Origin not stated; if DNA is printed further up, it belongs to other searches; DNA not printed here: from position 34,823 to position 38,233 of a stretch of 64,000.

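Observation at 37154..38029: Intein in the conserved NCRC motif of a portal-MuF fusion protein, with an HTH plus Vsr/DUF559-like nuclease gene on the opposite strand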

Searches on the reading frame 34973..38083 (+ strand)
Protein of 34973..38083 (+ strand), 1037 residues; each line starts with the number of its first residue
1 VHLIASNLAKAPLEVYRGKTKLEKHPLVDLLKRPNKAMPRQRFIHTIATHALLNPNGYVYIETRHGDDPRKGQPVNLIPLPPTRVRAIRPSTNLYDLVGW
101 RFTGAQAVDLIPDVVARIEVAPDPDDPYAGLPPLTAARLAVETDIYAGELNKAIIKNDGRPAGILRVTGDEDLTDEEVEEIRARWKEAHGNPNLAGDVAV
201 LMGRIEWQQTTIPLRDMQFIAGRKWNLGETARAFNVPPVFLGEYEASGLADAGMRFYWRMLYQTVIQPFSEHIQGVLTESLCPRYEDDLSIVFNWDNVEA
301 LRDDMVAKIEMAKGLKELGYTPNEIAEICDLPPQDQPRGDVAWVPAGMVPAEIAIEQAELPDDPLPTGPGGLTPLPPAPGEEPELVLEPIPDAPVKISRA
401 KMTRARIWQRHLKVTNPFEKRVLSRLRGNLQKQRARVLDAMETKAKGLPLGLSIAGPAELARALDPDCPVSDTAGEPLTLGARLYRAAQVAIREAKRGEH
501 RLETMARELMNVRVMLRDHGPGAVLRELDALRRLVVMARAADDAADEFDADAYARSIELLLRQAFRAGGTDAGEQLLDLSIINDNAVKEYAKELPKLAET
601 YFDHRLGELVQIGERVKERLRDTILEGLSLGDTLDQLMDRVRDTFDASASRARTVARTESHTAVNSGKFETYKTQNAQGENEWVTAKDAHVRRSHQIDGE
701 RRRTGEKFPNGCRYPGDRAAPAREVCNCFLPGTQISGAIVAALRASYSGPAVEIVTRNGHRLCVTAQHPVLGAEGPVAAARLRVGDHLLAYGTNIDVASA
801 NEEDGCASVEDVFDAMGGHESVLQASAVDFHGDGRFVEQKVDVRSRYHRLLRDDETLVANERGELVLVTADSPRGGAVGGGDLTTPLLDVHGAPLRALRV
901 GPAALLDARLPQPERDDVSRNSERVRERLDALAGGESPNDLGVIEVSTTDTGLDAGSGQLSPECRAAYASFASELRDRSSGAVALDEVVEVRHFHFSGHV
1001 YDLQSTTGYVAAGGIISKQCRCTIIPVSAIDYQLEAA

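Call 3: search_protein_families(library=pfam, proteins=[window:34973-38083:+], max_evalue=1)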
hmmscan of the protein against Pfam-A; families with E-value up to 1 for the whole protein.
window:34973-38083:+ (1037 aa): 5 families
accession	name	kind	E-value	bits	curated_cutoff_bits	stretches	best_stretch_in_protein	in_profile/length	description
PF04860.17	Phage_portal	-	4.7e-62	210.5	39.1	1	2-328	8-319/321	Phage portal protein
PF04233.19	Phage_Mu_F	-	5e-13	50.2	29.6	1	620-728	3-109/112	Phage Mu protein F like protein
PF14890.11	Intein_splicing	-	1.4e-05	25.4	35.8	1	732-1011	37-148/155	Intein splicing domain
PF11516.14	DUF3220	-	0.09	13.5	25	1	174-216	59-98/106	Protein of unknown function (DUF3220)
PF19730.4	DUF6221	-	0.31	12.1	27.6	1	500-560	43-102/122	Family of unknown function (DUF6221)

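Call 4: search_protein_families(library=ncbifam, proteins=[window:34973-38083:+], max_evalue=1)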
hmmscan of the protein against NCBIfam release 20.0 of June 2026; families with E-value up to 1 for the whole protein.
window:34973-38083:+ (1037 aa): 5 families
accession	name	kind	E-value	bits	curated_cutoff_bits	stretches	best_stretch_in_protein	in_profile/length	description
TIGR01537.1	portal_HK97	equivalog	1.7e-37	129.4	112.05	1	3-334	18-341/343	phage portal protein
TIGR01641.1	phageSPP1_gp7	domain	1.5e-10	41.4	39.65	1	622-703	3-84/109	minor capsid protein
NF011418.0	PRK14845.1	equivalog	0.022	12.5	756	1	744-788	86-130/1049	translation initiation factor IF-2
TIGR01540.1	portal_PBSX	equivalog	0.044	13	166.05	1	147-281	166-314/320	phage portal protein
TIGR01445.1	intein_Nterm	domain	0.11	13.6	24.5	1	735-771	46-82/83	intein N-terminal splicing region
